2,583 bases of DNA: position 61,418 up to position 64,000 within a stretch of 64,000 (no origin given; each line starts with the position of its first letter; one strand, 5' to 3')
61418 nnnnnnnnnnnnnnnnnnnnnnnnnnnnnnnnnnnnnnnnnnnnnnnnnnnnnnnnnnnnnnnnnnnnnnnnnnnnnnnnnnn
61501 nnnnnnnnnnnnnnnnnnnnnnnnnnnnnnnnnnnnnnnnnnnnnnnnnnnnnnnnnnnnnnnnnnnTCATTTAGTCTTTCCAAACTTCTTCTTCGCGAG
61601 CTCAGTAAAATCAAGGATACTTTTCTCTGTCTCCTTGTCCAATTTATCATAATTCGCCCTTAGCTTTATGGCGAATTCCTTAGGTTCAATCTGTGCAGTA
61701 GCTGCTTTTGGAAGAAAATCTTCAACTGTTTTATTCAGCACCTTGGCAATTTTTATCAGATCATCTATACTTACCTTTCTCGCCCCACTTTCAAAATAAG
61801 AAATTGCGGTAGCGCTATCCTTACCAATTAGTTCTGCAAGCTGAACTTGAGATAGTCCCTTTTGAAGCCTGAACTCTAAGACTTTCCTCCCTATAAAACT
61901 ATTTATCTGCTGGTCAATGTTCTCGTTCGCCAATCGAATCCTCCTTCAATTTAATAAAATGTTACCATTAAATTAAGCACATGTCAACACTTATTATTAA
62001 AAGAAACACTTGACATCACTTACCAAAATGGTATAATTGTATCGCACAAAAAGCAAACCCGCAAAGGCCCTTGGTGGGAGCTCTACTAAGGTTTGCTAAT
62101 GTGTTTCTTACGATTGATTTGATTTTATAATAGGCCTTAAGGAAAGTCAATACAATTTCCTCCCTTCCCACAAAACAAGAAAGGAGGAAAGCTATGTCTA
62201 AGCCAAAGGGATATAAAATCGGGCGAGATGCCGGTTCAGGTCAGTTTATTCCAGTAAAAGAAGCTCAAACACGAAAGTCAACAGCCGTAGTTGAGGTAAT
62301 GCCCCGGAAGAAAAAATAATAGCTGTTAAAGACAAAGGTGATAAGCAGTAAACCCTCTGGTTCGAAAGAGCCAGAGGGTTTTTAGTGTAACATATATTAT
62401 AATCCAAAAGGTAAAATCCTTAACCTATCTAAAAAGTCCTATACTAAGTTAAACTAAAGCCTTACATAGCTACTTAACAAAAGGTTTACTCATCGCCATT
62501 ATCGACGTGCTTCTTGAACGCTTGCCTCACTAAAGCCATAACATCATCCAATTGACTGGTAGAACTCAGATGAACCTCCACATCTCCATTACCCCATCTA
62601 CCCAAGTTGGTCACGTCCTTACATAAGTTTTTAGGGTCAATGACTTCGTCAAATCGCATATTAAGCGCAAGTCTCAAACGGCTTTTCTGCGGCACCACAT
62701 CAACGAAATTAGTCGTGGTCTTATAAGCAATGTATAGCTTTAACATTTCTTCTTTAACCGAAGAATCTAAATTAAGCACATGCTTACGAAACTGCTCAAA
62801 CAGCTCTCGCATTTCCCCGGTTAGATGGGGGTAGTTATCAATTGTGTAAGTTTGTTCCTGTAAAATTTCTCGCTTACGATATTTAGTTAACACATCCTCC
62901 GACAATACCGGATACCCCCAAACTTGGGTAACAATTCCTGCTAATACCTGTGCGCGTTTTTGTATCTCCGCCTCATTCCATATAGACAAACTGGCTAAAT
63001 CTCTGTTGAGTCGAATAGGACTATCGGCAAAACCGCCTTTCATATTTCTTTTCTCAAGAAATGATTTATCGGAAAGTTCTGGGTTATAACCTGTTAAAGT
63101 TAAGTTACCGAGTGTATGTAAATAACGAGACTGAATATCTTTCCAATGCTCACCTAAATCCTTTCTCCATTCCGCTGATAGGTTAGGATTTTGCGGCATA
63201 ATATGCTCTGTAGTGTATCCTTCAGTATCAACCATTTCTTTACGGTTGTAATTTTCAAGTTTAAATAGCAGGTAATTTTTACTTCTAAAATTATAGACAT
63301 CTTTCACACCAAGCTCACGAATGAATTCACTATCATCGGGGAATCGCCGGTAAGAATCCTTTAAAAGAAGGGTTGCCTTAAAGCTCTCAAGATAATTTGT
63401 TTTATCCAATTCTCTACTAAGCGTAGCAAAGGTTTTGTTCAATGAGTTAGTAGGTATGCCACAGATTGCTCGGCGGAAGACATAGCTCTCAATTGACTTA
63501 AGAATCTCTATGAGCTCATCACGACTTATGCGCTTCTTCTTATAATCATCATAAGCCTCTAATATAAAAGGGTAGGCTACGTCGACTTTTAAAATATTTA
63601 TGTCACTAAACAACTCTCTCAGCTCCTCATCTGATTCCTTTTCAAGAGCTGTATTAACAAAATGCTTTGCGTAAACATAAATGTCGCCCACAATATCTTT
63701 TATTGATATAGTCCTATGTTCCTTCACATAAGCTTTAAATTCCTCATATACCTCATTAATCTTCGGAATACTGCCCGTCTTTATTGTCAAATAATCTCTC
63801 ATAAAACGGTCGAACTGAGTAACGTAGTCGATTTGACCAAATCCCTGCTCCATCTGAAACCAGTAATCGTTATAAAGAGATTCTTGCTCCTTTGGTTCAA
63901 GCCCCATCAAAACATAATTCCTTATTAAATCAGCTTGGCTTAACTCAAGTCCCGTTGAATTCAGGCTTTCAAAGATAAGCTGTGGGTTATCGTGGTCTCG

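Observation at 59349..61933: XRE/ImmA (CapH/CapP-like) module upstream of a TIR-like / SLATT-2TM / unknown three-gene cassette: candidate uncharacterised Thoeris-like abortive-infection system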

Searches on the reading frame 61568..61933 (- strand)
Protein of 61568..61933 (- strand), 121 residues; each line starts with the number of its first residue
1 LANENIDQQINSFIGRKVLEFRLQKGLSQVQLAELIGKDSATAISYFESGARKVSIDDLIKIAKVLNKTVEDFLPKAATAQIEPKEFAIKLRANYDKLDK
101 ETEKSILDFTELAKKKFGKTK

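Call 3: search_protein_families(library=pfam, proteins=[window:61568-61933:-], max_evalue=1)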
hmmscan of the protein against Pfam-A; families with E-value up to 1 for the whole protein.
window:61568-61933:- (121 aa): 6 families
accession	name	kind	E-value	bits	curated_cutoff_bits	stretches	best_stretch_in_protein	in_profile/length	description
PF01381.28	HTH_3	-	2.8e-12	46.9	23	1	20-73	3-55/55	Helix-turn-helix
PF13560.12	HTH_31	-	1.5e-06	28.9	27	1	18-67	6-55/64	Helix-turn-helix domain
PF12844.13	HTH_19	-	0.00099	19.4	30.2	1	15-67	1-52/64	Helix-turn-helix domain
PF13443.12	HTH_26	-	0.002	18.8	22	1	22-74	6-58/63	Cro/C1-type HTH DNA-binding domain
PF24104.1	At5g52880_ARM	-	0.013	16.3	27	1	31-82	40-87/100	F-box protein At5g52880 ARM repeat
PF24655.1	DUF7645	-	0.089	13.2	27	1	51-74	23-46/62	Domain of unknown function (DUF7645)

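Call 4: search_protein_families(library=padloc, proteins=[window:61568-61933:-], max_evalue=1)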
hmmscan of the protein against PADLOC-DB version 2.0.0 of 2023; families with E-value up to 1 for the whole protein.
window:61568-61933:- (121 aa): 26 families (the best 25 are shown)
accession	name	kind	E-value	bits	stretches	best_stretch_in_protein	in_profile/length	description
PDLC04142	capH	-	1.2e-12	46.8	1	10-116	3-101/103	capH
PDLC03952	RmrA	-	1.3e-08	32.1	1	7-78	16-86/395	-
PDLC03665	Control_protein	-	1.7e-08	32.6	1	10-74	5-69/77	control protein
PDLC03951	RmrA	-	2.8e-08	31.2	1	9-88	4-82/400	-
PDLC02926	HTH_VI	-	3.6e-08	31.5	1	14-79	2-66/92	-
PDLC03947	RmrA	-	5.5e-08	30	1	7-98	5-95/383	-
PDLC03954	RmrA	-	1e-07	29.3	1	7-92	4-88/380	-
PDLC03948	RmrA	-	1e-06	25.9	1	8-109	3-103/397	-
PDLC04775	PDC-M69A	-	1.4e-06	26.8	1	13-86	7-79/113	-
PDLC03664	Control_protein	-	2.8e-06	25.7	1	14-67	14-66/74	control protein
PDLC03671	Control_protein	-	4.3e-06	24.9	1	10-76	11-76/84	control protein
PDLC04762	PDC-M64C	-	3.9e-05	21.6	1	16-71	30-84/97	-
PDLC03944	RmrA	-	8.7e-05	19.7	1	11-87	4-80/384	-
PDLC04758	PDC-M64B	-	0.00018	19.9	1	10-70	27-86/123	-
PDLC03956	RmrA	-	0.00043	17.5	1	10-91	5-84/399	-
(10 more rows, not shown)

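Call 5: search_protein_families(library=ncbifam, proteins=[window:61568-61933:-], max_evalue=1)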
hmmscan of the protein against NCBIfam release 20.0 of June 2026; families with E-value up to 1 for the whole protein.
window:61568-61933:- (121 aa): 15 families
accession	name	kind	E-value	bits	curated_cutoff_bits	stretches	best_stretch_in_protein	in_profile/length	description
NF047948.1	male_kill_WMK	equivalog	2.4e-10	40.4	300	1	12-110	4-107/300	WO male-killing family protein Wmk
NF041951.1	phage_RstR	subfamily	7.4e-10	39.1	80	1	15-107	4-93/108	RstR family transcriptional repressor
TIGR03070.1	couple_hipB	subfamily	1.1e-06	28.5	71.65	1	14-67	3-55/58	type II toxin-antitoxin system Y4mF family antitoxin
NF006015.0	PRK08154.1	subfamily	1.4e-06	27.7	204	1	7-87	24-103/314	anaerobic benzoate catabolism transcriptional regulator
NF007408.0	PRK09943.1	equivalog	1.8e-05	24.3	211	1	14-76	8-69/185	HTH-type transcriptional regulator PuuR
NF050110.1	TransRegBldD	equivalog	8.8e-05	22.3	250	1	14-104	9-98/162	transcriptional regulator BldD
TIGR03830.1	CxxCG_CxxCG_HTH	subfamily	0.00031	20.5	61.8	1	11-65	63-118/127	type II TA system antitoxin MqsA family protein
NF003162.0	PRK04140.1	equivalog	0.0038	16.3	263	1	15-70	128-182/317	transcriptional regulator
NF007257.0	PRK09706.1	subfamily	0.0039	17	101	1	11-68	3-59/135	transcriptional repressor DicA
NF007271.0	PRK09726.1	equivalog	0.0041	17.1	79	1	21-69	20-67/88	type II toxin-antitoxin system antitoxin HipB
NF052239.1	antitox_spr1629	equivalog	0.0041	16.3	335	1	13-104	2-93/377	spr1629 family repressor/antitoxin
NF041575.1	antitoxPezA_Strep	equivalog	0.011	15.7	290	1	14-75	2-62/158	type II toxin-antitoxin system antitoxin PezA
NF038139.1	Reg_Aceta_RamB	equivalog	0.035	12.7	700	1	13-69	2-57/465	acetate metabolism transcriptional regulator RamB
NF008056.1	PRK10790.1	equivalog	0.072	11.6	746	1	11-83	434-508/584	SmdB family multidrug efflux ABC transporter permease/ATP-binding protein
TIGR02937.1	sigma70-ECF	superfamily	0.12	12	42.9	1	16-42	123-149/165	sigma-70 family RNA polymerase sigma factor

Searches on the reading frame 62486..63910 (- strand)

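Call 3: search_protein_families(library=pfam, proteins=[window:62486-63910:-], max_evalue=1)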
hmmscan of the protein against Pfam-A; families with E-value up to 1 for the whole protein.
window:62486-63910:- (474 aa): 5 families
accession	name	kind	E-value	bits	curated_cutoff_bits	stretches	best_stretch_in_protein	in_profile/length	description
PF07510.16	GmrSD_C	-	1.4e-25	90.2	23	1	190-324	1-136/138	GmrSD restriction endonucleases, C-terminal domain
PF18899.5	DUF5655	-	6.5e-13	49.1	24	1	367-466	12-107/109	Domain of unknown function (DUF5655)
PF12174.13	RST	-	0.00055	20.2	22.7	1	116-140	28-52/67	RCD1-SRO-TAF4 (RST) plant domain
PF14253.11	AbiH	-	0.0068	17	30.9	1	9-95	47-133/260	Bacteriophage abortive infection AbiH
PF09548.15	Spore_III_AB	-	0.16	12.4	32.5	0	347-395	86-134/170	Stage III sporulation protein AB (spore_III_AB)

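Call 4: search_protein_families(library=padloc, proteins=[window:62486-63910:-], max_evalue=1)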
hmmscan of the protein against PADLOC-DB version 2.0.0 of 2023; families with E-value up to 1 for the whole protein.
window:62486-63910:- (474 aa): 13 families
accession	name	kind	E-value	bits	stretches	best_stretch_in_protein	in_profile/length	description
PDLC02693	Orf5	-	1.4e-105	352.3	1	1-331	212-542/543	Orf5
PDLC02702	Orf5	-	2.1e-58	196.5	1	1-333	205-543/543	Orf5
PDLC04155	HEC-06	-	8.7e-34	114.9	1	15-333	250-560/562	-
PDLC04157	HEC-06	-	3.8e-31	106.3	1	15-332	246-556/558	-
PDLC04154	HEC-06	-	6.3e-30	102.3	1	30-332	270-565/569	-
PDLC04945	PDC-S18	-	4e-26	90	1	362-465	197-301/302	-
PDLC04946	PDC-S18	-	1.3e-24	84.9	1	354-469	206-324/365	-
PDLC02700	Orf5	-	4.8e-20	69.8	1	31-331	252-555/555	Orf5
PDLC02695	Orf5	-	9.1e-15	52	1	69-329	341-599/601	Orf5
PDLC02691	Orf5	-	1.3e-12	45.1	1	53-331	301-579/579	Orf5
PDLC03655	mREase_IV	-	1.3e-10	38.4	2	103-203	366-464/629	Type IV methyl-directed restriction enzyme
PDLC02686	Orf5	-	2e-06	24.6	1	13-322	250-557/566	Orf5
PDLC03833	BnzA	-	0.0034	14.1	1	51-139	136-228/544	-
